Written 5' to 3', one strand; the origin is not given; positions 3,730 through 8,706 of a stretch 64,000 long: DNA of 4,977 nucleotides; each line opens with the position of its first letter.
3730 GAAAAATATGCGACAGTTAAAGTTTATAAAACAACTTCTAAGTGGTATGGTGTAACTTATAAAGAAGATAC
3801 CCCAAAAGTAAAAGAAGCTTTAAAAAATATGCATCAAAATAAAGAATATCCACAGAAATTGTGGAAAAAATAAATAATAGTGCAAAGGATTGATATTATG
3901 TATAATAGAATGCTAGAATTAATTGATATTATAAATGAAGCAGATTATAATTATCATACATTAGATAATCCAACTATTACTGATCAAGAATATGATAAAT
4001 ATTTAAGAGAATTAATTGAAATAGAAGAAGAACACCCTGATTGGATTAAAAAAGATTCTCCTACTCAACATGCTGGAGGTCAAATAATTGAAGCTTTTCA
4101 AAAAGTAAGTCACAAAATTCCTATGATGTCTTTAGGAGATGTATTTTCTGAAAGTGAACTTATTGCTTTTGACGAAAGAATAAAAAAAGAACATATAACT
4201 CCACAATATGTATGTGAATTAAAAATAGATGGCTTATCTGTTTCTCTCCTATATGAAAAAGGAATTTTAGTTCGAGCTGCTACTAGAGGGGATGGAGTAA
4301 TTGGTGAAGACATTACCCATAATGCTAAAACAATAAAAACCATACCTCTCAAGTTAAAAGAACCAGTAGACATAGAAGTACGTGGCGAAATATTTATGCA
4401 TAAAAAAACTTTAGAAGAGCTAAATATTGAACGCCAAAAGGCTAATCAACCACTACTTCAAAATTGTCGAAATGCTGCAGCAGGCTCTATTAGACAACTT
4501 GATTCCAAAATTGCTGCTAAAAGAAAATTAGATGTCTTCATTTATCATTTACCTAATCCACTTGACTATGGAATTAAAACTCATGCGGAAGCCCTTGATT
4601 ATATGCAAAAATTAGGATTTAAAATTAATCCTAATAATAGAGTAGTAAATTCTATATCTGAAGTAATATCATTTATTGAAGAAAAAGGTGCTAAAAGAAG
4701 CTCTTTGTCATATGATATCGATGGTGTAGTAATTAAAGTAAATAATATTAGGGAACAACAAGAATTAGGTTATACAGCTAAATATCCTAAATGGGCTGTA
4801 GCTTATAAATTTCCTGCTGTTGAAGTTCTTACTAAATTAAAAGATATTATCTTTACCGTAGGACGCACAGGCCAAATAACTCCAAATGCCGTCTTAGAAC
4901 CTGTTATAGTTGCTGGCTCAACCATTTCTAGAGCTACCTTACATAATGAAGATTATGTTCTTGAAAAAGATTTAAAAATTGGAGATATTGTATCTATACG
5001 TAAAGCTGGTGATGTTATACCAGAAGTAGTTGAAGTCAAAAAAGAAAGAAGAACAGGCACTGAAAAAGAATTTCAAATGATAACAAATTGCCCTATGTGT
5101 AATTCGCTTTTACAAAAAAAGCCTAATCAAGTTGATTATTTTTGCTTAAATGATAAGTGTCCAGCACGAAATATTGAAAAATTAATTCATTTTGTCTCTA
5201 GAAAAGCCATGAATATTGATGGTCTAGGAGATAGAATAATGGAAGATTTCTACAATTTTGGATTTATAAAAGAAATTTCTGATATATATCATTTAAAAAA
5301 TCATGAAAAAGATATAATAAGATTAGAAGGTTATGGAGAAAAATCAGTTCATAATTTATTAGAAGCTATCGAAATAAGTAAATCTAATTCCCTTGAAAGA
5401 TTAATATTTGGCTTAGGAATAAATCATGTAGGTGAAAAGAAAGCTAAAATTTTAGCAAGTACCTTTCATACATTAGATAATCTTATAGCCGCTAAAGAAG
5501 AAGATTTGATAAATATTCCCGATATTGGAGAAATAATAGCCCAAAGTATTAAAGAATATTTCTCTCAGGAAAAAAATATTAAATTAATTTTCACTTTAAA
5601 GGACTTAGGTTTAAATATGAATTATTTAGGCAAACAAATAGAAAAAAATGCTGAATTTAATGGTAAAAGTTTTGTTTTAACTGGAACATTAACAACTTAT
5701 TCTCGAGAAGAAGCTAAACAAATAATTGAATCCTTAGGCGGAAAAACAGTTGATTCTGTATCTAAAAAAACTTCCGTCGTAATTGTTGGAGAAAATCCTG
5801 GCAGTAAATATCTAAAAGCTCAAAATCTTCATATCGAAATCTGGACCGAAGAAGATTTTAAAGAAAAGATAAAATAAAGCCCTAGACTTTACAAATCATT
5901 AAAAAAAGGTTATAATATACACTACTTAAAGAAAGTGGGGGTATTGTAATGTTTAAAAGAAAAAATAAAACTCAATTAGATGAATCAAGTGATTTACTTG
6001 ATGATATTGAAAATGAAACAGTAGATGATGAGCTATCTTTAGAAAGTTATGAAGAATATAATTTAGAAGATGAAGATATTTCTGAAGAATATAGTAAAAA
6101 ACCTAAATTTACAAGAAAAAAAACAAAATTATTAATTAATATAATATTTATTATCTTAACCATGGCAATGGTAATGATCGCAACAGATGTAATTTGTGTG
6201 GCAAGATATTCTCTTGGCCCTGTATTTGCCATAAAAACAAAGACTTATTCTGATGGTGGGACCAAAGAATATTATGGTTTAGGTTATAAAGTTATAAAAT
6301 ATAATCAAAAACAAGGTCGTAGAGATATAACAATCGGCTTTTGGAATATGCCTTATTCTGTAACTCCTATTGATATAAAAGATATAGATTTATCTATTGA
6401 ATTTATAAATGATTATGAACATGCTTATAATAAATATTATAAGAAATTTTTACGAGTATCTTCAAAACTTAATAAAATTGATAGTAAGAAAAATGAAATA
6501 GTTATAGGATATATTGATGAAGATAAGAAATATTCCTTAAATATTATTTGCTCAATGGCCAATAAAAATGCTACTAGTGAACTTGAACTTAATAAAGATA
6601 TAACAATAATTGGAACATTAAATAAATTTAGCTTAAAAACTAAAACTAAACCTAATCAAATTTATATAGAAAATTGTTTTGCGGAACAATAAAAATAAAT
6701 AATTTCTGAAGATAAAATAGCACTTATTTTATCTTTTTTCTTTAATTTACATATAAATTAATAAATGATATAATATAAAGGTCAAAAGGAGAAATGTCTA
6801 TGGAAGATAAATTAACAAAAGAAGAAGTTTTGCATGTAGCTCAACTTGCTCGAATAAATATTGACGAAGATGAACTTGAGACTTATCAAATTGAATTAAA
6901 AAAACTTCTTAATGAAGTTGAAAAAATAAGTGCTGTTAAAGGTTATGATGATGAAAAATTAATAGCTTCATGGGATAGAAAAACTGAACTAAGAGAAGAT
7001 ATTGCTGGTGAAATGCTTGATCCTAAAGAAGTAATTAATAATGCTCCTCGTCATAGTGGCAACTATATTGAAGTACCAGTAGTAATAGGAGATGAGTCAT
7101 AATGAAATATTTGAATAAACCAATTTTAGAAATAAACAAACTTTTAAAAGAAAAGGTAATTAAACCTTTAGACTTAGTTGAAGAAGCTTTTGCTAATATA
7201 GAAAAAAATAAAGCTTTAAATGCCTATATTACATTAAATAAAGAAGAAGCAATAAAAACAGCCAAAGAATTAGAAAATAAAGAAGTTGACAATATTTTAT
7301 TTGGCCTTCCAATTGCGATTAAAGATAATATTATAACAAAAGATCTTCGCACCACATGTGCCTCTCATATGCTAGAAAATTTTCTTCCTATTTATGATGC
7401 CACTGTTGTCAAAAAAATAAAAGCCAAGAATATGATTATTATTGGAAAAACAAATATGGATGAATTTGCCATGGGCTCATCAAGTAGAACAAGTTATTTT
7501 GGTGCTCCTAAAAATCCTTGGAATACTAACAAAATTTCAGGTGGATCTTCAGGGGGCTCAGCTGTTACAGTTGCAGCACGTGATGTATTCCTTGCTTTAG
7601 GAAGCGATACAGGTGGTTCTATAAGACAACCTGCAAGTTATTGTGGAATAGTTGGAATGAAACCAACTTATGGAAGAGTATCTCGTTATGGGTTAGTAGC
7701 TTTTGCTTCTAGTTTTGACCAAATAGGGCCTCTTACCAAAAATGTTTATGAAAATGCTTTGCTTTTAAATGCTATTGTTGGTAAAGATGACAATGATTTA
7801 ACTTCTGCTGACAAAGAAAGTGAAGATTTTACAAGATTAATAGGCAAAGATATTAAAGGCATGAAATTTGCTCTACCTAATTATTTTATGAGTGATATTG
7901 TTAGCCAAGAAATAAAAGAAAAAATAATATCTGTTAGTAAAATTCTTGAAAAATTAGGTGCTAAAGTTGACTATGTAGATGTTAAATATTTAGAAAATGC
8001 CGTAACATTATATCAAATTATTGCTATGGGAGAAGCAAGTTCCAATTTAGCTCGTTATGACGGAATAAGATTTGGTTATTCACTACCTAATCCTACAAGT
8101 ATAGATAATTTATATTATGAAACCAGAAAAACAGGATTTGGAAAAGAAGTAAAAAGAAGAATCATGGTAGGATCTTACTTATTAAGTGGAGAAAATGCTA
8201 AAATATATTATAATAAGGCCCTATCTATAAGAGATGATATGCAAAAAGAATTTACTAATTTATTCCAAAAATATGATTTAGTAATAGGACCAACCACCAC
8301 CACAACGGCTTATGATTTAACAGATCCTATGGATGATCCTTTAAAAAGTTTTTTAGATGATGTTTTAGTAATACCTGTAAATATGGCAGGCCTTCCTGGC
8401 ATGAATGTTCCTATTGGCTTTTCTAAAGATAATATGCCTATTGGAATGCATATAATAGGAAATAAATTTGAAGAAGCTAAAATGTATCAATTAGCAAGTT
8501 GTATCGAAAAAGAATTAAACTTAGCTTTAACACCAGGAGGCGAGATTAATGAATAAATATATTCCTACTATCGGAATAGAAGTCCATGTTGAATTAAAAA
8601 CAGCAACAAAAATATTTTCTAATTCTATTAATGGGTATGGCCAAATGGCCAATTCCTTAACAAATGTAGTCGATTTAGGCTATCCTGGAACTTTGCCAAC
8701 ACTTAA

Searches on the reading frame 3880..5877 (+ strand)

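Call 31: search_protein_families(library=pfam, proteins=[window:3880-5877:+], max_evalue=0.00001)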
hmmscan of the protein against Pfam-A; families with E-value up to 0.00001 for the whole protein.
window:3880-5877:+ (665 aa): 7 families
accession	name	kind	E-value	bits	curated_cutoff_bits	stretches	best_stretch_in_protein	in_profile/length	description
PF01653.23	DNA_ligase_aden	-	1e-94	317.2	27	1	72-313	3-252/253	NAD-dependent DNA ligase adenylation domain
PF03120.22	DNA_ligase_OB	-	1.7e-32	111.5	32.9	1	318-394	2-78/79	NAD-dependent DNA ligase OB-fold domain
PF12826.13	HHH_2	-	3.9e-25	88.2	27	1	507-570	1-64/64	Helix-hairpin-helix motif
PF00533.33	BRCT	-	3.9e-20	72.3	21.3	1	593-661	6-75/78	BRCA1 C Terminus (BRCT) domain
PF14520.12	HHH_5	-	2.5e-12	47.5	27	1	512-559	5-53/57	Helix-hairpin-helix domain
PF03119.21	DNA_ligase_ZBD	-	1.4e-07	31.7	25.8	1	403-429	1-27/27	NAD-dependent DNA ligase C4 zinc finger domain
PF12738.14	PTCB-BRCT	-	1.8e-06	28.3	22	1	606-654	10-58/63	twin BRCT domain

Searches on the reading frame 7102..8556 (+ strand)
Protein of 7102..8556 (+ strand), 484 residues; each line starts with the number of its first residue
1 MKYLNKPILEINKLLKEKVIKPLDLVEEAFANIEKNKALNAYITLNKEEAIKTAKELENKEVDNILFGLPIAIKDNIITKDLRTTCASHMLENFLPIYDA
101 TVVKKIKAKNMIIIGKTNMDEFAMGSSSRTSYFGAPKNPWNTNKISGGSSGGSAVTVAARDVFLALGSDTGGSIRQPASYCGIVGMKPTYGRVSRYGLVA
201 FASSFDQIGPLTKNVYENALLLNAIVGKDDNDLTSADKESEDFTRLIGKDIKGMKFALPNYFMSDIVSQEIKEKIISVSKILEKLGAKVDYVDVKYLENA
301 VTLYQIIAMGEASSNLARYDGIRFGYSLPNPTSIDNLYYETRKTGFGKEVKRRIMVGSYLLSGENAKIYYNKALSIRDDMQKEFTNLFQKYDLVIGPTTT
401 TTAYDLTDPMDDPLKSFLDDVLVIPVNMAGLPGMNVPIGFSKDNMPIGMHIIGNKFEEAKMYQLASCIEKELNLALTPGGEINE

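Call 31: search_protein_families(library=pfam, proteins=[window:7102-8556:+], max_evalue=0.00001)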
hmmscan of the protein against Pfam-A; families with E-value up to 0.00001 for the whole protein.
window:7102-8556:+ (484 aa): 1 family
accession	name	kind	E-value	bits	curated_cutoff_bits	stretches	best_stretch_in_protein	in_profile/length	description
PF01425.27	Amidase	-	8.3e-140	467.2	27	1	24-460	1-443/445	Amidase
